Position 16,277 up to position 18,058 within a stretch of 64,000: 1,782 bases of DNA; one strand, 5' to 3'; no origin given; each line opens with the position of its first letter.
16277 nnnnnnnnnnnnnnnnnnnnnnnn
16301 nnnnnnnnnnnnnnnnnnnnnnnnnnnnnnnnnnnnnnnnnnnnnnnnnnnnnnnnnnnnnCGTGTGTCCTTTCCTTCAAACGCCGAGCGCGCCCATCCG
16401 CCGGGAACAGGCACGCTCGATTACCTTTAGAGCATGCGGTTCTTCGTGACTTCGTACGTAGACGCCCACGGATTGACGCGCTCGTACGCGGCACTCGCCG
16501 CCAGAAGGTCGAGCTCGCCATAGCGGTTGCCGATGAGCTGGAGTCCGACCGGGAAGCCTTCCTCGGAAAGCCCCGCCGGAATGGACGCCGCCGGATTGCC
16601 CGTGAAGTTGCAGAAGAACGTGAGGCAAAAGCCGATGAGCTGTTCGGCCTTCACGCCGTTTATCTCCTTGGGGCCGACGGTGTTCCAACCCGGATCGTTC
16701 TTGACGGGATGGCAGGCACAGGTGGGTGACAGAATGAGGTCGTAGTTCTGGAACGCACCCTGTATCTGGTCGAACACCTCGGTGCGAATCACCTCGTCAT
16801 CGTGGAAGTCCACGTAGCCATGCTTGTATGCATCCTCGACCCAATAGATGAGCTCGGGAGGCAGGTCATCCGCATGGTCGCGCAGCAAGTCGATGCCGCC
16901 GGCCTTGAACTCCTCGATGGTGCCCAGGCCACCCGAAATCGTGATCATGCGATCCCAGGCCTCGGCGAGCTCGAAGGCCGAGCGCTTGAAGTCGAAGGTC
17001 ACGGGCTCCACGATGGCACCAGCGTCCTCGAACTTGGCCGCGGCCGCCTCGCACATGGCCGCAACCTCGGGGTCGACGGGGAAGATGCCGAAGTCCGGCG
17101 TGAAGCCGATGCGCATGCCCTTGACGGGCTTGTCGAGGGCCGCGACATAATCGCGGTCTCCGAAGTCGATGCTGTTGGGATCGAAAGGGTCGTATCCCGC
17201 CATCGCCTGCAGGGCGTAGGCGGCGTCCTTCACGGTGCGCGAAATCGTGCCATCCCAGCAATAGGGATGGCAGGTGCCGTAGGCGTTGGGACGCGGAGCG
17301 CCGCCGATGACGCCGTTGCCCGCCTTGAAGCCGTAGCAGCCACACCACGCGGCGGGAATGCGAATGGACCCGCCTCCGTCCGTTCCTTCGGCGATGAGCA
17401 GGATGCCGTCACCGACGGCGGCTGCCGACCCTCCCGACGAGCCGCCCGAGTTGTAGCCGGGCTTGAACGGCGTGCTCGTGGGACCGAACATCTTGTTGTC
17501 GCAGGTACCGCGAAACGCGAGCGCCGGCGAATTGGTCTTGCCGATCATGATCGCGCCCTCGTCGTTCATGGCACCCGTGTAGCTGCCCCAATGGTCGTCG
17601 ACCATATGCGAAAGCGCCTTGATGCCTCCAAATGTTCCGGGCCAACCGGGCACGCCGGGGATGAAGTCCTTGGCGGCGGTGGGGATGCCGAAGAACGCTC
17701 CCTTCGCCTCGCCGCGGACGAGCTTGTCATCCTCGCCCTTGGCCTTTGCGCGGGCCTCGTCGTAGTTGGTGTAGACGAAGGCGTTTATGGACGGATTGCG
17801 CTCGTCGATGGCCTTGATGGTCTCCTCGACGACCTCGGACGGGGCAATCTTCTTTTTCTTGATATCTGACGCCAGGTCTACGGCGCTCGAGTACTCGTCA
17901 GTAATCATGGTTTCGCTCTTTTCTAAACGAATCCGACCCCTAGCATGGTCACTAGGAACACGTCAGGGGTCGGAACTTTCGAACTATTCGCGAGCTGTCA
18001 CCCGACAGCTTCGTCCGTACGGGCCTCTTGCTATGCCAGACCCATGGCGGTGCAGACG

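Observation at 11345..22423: Soluble transhydroxylase-like molybdoenzyme operon sandwiched between twin amidases, with its own anion permease and LAL regulator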

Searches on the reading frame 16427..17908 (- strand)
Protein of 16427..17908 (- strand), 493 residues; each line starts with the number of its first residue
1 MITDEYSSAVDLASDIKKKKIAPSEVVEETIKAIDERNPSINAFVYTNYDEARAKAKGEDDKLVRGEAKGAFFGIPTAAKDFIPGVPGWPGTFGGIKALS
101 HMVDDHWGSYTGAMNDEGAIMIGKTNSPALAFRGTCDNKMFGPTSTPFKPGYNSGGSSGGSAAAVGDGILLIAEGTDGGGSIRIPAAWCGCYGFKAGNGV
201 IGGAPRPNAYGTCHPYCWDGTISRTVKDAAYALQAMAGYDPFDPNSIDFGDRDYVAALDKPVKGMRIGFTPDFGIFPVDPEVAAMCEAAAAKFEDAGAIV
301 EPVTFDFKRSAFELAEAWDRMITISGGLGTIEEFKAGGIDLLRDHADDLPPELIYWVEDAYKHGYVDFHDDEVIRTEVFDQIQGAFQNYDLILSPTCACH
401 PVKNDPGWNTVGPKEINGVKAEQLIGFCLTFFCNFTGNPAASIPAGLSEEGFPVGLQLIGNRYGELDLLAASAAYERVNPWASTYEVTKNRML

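Call 3: search_protein_families(library=pfam, proteins=[window:16427-17908:-])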
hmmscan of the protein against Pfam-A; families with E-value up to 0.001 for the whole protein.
window:16427-17908:- (493 aa): 1 family
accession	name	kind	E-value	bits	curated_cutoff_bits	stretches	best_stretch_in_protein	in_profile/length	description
PF01425.27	Amidase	-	4.6e-83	280.2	27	1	25-469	1-445/445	Amidase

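Call 4: search_protein_families(library=ncbifam, proteins=[window:16427-17908:-])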
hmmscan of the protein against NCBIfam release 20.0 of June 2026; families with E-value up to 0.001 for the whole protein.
window:16427-17908:- (493 aa): 26 families (the best 25 are shown)
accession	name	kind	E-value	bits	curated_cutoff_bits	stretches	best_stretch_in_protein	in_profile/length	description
NF004815.0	PRK06169.1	equivalog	3.9e-90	302.7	506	1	5-485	8-465/471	amidase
NF005686.0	PRK07486.1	subfamily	3.9e-80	269.9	465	1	8-484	15-478/486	amidase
NF005687.0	PRK07487.1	subfamily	1.4e-70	238.5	428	1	8-479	9-456/468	amidase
NF005450.0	PRK07042.1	equivalog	3.1e-68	230.4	458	1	8-485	8-458/464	amidase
NF004816.0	PRK06170.1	equivalog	6.6e-60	203.1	503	1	5-469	10-472/493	amidase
TIGR00132.1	gatA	equivalog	2.6e-58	197.9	481.1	2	14-306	3-287/466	Asp-tRNA(Asn)/Glu-tRNA(Gln) amidotransferase subunit GatA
NF009119.0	PRK12470.1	equivalog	2e-57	195.2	498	2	12-299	14-289/462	amidase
NF004717.0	PRK06061.1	equivalog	5.4e-57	193.5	498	2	7-305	17-310/483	amidase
NF005899.0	PRK07869.1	equivalog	1.7e-55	188.7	418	1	8-483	16-466/471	amidase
NF005565.0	PRK07235.1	subfamily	1.6e-54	185.4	545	1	64-482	80-504/506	amidase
NF006631.0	PRK09201.1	equivalog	2.5e-47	161.7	461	2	7-294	7-290/466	AtzE family amidohydrolase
TIGR02715.1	amido_AtzE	subfamily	9.6e-47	159.9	425.75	2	9-302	2-290/452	AtzE family amidohydrolase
NF005688.0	PRK07488.1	equivalog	1.5e-46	159.3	532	2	7-301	11-285/474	indoleacetamide hydrolase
NF005099.0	PRK06529.1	equivalog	1.2e-43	149.6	505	1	6-233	3-224/484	amidase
NF006006.0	PRK08137.1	equivalog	5.3e-41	141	534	1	25-304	55-335/529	amidase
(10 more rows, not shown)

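Call 35: search_solved_structures(query=window:16427-17908:-, max_evalue=1e-30, show_alignments=1)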
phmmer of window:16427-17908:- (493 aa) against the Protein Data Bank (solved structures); distinct sequences matched with E-value up to 1e-30: 14.
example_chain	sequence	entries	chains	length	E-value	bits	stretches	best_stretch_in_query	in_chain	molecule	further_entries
4yj6_A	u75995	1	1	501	3.4e-134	451.5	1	6-491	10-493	Aryl acylamidase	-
4yji_A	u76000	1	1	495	9.2e-134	450.1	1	6-491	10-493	Aryl acylamidase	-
2df4_A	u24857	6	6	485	1.5e-47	165.6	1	5-477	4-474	Glutamyl-tRNA(Gln) amidotransferase subunit A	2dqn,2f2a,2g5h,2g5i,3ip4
4wj3_A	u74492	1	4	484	7.9e-45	156.6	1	11-482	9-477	Glutamyl-tRNA(Gln) amidotransferase subunit A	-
3a2p_A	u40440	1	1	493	1.7e-40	142.4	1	8-297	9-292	6-aminohexanoate-cyclic-dimer hydrolase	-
3a2q_A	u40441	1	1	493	4.8e-40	140.9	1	8-297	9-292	6-aminohexanoate-cyclic-dimer hydrolase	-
3kfu_E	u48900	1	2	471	2.4e-35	125.4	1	13-479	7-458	Glutamyl-tRNA(Gln) amidotransferase subunit A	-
3h0l_A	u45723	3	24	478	1.5e-34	122.7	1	11-477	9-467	Glutamyl-tRNA(Gln) amidotransferase subunit A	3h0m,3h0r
3al0_A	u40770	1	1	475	3.6e-33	118.2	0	62-305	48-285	Glutamyl-tRNA(Gln) amidotransferase subunit A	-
2gi3_A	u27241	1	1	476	3.6e-33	118.2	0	62-305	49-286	Glutamyl-tRNA(Gln) amidotransferase subunit A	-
3a1k_A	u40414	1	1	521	1.8e-32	115.9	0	97-324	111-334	Amidase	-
3a1i_A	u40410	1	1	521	5.1e-32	114.4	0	97-324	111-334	Amidase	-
9je9_A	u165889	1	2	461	8.4e-32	113.6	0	23-202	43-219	Amidase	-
6c62_A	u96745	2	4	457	9.7e-32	113.5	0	10-469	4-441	Biuret hydrolase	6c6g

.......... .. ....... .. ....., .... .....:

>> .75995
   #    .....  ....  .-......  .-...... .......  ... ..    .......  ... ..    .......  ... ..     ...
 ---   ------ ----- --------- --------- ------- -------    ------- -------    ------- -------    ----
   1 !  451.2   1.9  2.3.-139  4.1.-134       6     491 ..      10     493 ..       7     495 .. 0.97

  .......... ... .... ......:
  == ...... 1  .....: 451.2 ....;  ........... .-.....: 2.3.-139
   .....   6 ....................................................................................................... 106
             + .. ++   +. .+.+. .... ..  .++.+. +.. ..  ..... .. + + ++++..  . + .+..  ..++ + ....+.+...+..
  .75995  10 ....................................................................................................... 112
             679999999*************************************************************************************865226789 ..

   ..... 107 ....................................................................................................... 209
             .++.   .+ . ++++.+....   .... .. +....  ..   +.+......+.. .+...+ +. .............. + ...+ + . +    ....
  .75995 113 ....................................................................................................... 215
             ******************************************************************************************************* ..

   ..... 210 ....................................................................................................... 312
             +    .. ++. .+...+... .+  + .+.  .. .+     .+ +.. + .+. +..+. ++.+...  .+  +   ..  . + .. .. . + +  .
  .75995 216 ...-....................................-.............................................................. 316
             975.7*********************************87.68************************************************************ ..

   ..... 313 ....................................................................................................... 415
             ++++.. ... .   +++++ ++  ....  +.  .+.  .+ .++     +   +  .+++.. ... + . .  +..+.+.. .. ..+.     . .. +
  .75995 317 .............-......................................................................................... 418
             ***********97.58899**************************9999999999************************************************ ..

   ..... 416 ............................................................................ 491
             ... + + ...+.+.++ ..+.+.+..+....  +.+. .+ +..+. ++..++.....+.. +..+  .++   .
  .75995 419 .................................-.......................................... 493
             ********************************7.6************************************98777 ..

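Call 45: find_homologous_proteins(query=window:16427-17908:-, max_evalue=1e-50)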
Query window:16427-17908:- (493 aa): 3748 proteins with E <= 1e-50 among 8000 candidates; the best 120 are listed.
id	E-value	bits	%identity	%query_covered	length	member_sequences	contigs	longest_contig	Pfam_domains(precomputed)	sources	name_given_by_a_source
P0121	0.0e+0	1056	90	100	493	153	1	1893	PF01425.27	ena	-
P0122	2.8e-295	998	86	100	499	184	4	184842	PF01425.27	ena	-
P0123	1.9e-282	956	81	100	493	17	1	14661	PF01425.27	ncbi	-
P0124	1.8e-275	933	79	100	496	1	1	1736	PF01425.27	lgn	-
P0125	6.7e-242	822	71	99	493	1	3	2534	PF01425.27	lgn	-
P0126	2.5e-239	813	70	99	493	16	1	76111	PF01425.27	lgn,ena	-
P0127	2.1e-237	807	71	99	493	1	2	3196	PF01425.27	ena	-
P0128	2.2e-231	787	68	99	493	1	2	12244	PF01425.27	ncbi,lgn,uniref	ncbi:amidase [Gordonibacter sp.]|uniref:amidase n=1 Tax=Gordonibacter sp. TaxID=1968902 RepID=UPI002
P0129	2.5e-231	787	68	100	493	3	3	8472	PF01425.27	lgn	-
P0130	2.8e-230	783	68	100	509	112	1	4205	PF01425.27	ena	-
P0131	8.0e-230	782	68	100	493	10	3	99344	PF01425.27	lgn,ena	-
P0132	1.4e-228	778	67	100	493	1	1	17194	PF01425.27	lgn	-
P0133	3.2e-228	777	66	100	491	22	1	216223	PF01425.27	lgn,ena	-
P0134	5.4e-228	776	66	100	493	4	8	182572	PF01425.27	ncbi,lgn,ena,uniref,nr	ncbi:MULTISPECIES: amidase [Gordonibacter]|uniref:Amidase n=1 Tax=Gordonibacter faecis TaxID=3047475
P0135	1.3e-211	722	64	100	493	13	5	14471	PF01425.27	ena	-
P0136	5.7e-211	720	63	99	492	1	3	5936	PF01425.27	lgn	-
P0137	6.8e-211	719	61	99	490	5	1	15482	PF01425.27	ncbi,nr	ncbi:MAG: amidase [Firmicutes bacterium]|nr:amidase [Bacillota bacterium]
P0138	4.4e-210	717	60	100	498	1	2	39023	PF01425.27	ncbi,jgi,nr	ncbi:MAG: amidase [Clostridiales bacterium]|nr:amidase [Clostridiales bacterium]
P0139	2.5e-207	708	61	99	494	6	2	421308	PF01425.27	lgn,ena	-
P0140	6.2e-205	700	61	100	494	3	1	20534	PF01425.27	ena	-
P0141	5.4e-204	697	62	99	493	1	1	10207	PF01425.27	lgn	-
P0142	9.7e-199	679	60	99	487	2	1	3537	PF01425.27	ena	-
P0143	4.4e-198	677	59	99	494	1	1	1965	PF01425.27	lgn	-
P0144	2.8e-196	671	60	100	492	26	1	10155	PF01425.27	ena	-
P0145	5.8e-196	670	61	95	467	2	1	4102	PF01425.27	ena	-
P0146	7.4e-196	670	59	100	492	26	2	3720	PF01425.27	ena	-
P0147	4.6e-193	661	58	99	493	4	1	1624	PF01425.27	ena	-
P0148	1.1e-192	659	59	100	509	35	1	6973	PF01425.27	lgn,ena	-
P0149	2.0e-188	645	58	99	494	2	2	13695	PF01425.27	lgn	-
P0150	1.7e-183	629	56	99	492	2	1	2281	PF01425.27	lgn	-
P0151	1.2e-182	626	56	99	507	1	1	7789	PF01425.27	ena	-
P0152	3.1e-182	625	55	99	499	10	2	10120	PF01425.27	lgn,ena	-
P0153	6.6e-182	624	55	99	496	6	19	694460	PF01425.27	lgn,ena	-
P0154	2.3e-180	619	57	99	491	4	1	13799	PF01425.27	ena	-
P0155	1.7e-179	616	56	99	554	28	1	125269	PF01425.27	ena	-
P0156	5.1e-179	614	54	99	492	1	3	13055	PF01425.27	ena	-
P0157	6.6e-179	614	56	98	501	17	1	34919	PF01425.27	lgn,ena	-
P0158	4.5e-177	608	54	99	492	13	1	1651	PF01425.27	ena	-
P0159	8.3e-176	604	54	98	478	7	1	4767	PF01425.27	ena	-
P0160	8.4e-176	604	53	99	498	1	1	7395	PF01425.27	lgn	-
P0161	3.3e-175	602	55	99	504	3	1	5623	PF01425.27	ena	-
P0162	5.3e-175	601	55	100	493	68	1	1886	PF01425.27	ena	-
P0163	1.7e-171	589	54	99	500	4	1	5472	PF01425.27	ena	-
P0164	9.9e-170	584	53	99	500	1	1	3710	PF01425.27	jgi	jgi:amidase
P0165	2.8e-169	582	53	99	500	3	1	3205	PF01425.27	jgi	jgi:amidase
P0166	2.0e-168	579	53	99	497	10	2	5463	PF01425.27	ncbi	-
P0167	4.2e-168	578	54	99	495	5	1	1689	PF01425.27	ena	-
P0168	9.5e-168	577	51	99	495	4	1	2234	PF01425.27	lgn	-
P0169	1.6e-167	576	52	99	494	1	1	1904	PF01425.27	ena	-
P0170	2.0e-167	576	51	99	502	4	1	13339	PF01425.27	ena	-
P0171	2.5e-167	576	52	99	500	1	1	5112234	PF01425.27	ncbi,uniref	ncbi:amidase [Peribacillus sp. SCS-155]|uniref:amidase n=1 Tax=Peribacillus sedimenti TaxID=3115297 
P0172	2.9e-167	576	52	99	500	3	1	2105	PF01425.27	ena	-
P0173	3.0e-167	575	52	99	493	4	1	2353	PF01425.27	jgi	jgi:amidase/aspartyl-tRNA(Asn)/glutamyl-tRNA(Gln) amidotransferase subunit A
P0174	5.8e-167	575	52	99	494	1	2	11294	PF01425.27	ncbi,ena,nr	ncbi:MAG: amidase [Oscillospiraceae bacterium]|nr:amidase [Oscillospiraceae bacterium]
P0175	9.8e-167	574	53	99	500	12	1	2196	PF01425.27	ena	-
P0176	1.2e-166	574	52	99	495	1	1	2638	PF01425.27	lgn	-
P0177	1.2e-166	573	51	99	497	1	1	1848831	PF01425.27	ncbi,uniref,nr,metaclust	ncbi:amidase [Thalassobacillus devorans]|uniref:amidase n=1 Tax=Thalassobacillus devorans TaxID=2798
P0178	1.4e-166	573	52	99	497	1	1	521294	PF01425.27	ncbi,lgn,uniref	ncbi:amidase [Thalassobacillus sp. B23F22_16]|uniref:amidase n=1 Tax=Thalassobacillus sp. B23F22_16 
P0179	1.6e-166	573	51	99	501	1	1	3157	PF01425.27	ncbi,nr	ncbi:MAG: amidase [Clostridia bacterium]|nr:amidase [Clostridia bacterium]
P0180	2.5e-166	572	54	99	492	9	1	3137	PF01425.27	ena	-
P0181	8.0e-166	571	51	100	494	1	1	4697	PF01425.27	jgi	jgi:amidase/aspartyl-tRNA(Asn)/glutamyl-tRNA(Gln) amidotransferase subunit A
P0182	3.1e-165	569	52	99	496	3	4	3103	PF01425.27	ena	-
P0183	4.5e-165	568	52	99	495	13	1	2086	PF01425.27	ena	-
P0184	6.1e-165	568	51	99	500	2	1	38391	PF01425.27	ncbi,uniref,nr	ncbi:amidase [Neobacillus muris]|uniref:amidase n=1 Tax=Neobacillus muris TaxID=2941334 RepID=UPI002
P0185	8.5e-165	567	52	99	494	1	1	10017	PF01425.27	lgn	-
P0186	1.1e-164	567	52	97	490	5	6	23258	PF01425.27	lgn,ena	-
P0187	2.5e-164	566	51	99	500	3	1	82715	PF01425.27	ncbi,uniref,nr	ncbi:amidase [Peribacillus deserti]|uniref:Amidase n=1 Tax=Peribacillus deserti TaxID=673318 RepID=A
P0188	2.6e-164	566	51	99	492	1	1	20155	PF01425.27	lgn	-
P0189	2.9e-164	566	52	100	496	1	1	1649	PF01425.27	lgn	-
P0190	3.9e-164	565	52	100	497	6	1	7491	PF01425.27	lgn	-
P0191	1.2e-163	564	52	99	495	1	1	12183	PF01425.27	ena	-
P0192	1.6e-163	563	51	99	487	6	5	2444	PF01425.27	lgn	-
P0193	1.8e-163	563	52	99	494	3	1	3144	PF01425.27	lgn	-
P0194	2.4e-163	563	53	99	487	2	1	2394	PF01425.27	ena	-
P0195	1.2e-162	560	51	99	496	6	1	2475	PF01425.27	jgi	jgi:amidase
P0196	1.5e-162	560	51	99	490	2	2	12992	PF01425.27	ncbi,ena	-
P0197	1.6e-162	560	52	99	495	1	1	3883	PF01425.27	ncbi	-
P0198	1.8e-162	560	52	99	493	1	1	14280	PF01425.27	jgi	jgi:amidase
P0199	2.0e-162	560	52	99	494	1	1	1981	PF01425.27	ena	-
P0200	2.1e-162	559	50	99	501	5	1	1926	PF01425.27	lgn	-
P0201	2.3e-162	559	51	99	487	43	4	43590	PF01425.27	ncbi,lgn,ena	-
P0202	2.8e-162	559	51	99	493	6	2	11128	PF01425.27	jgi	jgi:amidase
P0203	2.9e-162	559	53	99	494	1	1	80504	PF01425.27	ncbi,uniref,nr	ncbi:amidase [Bacillus sp. V3-13]|uniref:amidase n=1 Tax=Bacillus sp. V3-13 TaxID=2053728 RepID=UPI0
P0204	3.1e-162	559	50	99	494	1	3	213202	PF01425.27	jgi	jgi:amidase/aspartyl-tRNA(Asn)/glutamyl-tRNA(Gln) amidotransferase subunit A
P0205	3.4e-162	559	52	100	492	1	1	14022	PF01425.27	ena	-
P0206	3.7e-162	559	51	99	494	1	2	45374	PF01425.27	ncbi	-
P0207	5.5e-162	558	52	99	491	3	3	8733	PF01425.27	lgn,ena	-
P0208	5.8e-162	558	52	100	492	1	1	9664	PF01425.27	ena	-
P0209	8.7e-162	557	51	99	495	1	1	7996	PF01425.27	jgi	jgi:amidase/aspartyl-tRNA(Asn)/glutamyl-tRNA(Gln) amidotransferase subunit A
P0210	1.3e-161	557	50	99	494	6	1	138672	PF01425.27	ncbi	-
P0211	1.3e-161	557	50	99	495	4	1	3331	PF01425.27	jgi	jgi:amidase/aspartyl-tRNA(Asn)/glutamyl-tRNA(Gln) amidotransferase subunit A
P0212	1.7e-161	556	52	99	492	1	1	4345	PF01425.27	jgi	-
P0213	1.8e-161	556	50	99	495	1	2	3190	PF01425.27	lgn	-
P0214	2.0e-161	556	50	99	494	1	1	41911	PF01425.27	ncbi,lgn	-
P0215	2.2e-161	556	50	100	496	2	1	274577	PF01425.27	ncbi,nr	ncbi:MAG: amidase [Bacillaceae bacterium]|nr:amidase [Bacillaceae bacterium]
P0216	2.3e-161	556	52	99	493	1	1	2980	PF01425.27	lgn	-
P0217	2.5e-161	556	53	97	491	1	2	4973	PF01425.27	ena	-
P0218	2.5e-161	556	52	99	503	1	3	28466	PF01425.27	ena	-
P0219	2.7e-161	556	51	99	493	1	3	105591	PF01425.27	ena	-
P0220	3.2e-161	556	50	99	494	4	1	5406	PF01425.27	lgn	-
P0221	3.7e-161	555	52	99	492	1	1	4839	PF01425.27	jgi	-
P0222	5.0e-161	555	52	100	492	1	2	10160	PF01425.27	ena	-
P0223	5.3e-161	555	52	99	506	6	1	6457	PF01425.27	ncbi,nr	ncbi:MAG: glutamyl-tRNA(Gln) amidotransferase subunit [Bacilli bacterium]|nr:glutamyl-tRNA(Gln) amid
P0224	6.2e-161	555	51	99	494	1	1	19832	PF01425.27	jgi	-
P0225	6.3e-161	555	50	99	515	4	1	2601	PF01425.27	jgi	jgi:amidase/aspartyl-tRNA(Asn)/glutamyl-tRNA(Gln) amidotransferase subunit A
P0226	6.4e-161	555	51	100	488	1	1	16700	PF01425.27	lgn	-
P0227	6.4e-161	555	50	99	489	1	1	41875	PF01425.27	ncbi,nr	ncbi:MAG: amidase [Lachnospiraceae bacterium]|nr:amidase [Lachnospiraceae bacterium]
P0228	6.8e-161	555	51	99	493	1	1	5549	PF01425.27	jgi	jgi:amidase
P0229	7.3e-161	554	51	99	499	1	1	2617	PF01425.27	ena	-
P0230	8.1e-161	554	50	99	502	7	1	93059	PF01425.27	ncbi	-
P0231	8.4e-161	554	52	99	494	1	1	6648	PF01425.27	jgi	jgi:amidase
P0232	8.8e-161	554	52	100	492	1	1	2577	PF01425.27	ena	-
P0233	8.8e-161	554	50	99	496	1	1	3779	PF01425.27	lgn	-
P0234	9.8e-161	554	50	99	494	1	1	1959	PF01425.27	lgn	-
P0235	1.0e-160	554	51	100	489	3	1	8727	PF01425.27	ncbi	-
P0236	1.1e-160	554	50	99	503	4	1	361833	PF01425.27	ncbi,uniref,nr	ncbi:amidase [Neobacillus terrae]|uniref:amidase n=1 Tax=Neobacillus terrae TaxID=3034837 RepID=UPI0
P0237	1.1e-160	554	51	99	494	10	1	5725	PF01425.27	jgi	jgi:amidase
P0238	1.1e-160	554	51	99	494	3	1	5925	PF01425.27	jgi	jgi:amidase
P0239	1.2e-160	554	52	99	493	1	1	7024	PF01425.27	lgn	-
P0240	1.2e-160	554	51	99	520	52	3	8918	PF01425.27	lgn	-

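Call 46: find_encoding_contigs(protein=P0126, flank=9000, max_places=2)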
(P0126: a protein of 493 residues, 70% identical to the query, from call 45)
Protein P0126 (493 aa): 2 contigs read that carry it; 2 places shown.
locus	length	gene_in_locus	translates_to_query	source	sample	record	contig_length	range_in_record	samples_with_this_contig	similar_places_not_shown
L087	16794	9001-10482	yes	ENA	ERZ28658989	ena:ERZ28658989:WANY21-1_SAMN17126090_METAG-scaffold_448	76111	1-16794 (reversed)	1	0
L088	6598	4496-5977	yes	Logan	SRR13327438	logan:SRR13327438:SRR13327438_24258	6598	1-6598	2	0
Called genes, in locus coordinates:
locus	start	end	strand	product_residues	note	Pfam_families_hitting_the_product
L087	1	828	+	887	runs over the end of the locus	PF00384:Molybdopterin, PF01568:Molydop_binding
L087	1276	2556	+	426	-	PF00083:Sugar_tr (weak), PF07690:MFS_1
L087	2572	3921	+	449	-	PF07690:MFS_1, PF00083:Sugar_tr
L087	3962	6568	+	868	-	PF21423:AhtL-like_1st (weak), PF00384:Molybdopterin, PF01568:Molydop_binding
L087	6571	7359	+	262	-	PF13247:Fer4_11, PF13620:CarboxypepD_reg (weak)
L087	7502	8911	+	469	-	PF00939:Na_sulph_symp, PF03600:CitMHS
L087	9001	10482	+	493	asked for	PF01425:Amidase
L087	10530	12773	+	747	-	PF04879:Molybdop_Fe4S4, PF00384:Molybdopterin, PF01568:Molydop_binding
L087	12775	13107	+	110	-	PF12797:Fer4_2 (weak)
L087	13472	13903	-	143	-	PF03551:PadR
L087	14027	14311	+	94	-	-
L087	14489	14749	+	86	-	-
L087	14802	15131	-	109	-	PF13247:Fer4_11 (weak)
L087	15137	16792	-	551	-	?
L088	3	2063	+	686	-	?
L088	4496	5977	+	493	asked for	PF01425:Amidase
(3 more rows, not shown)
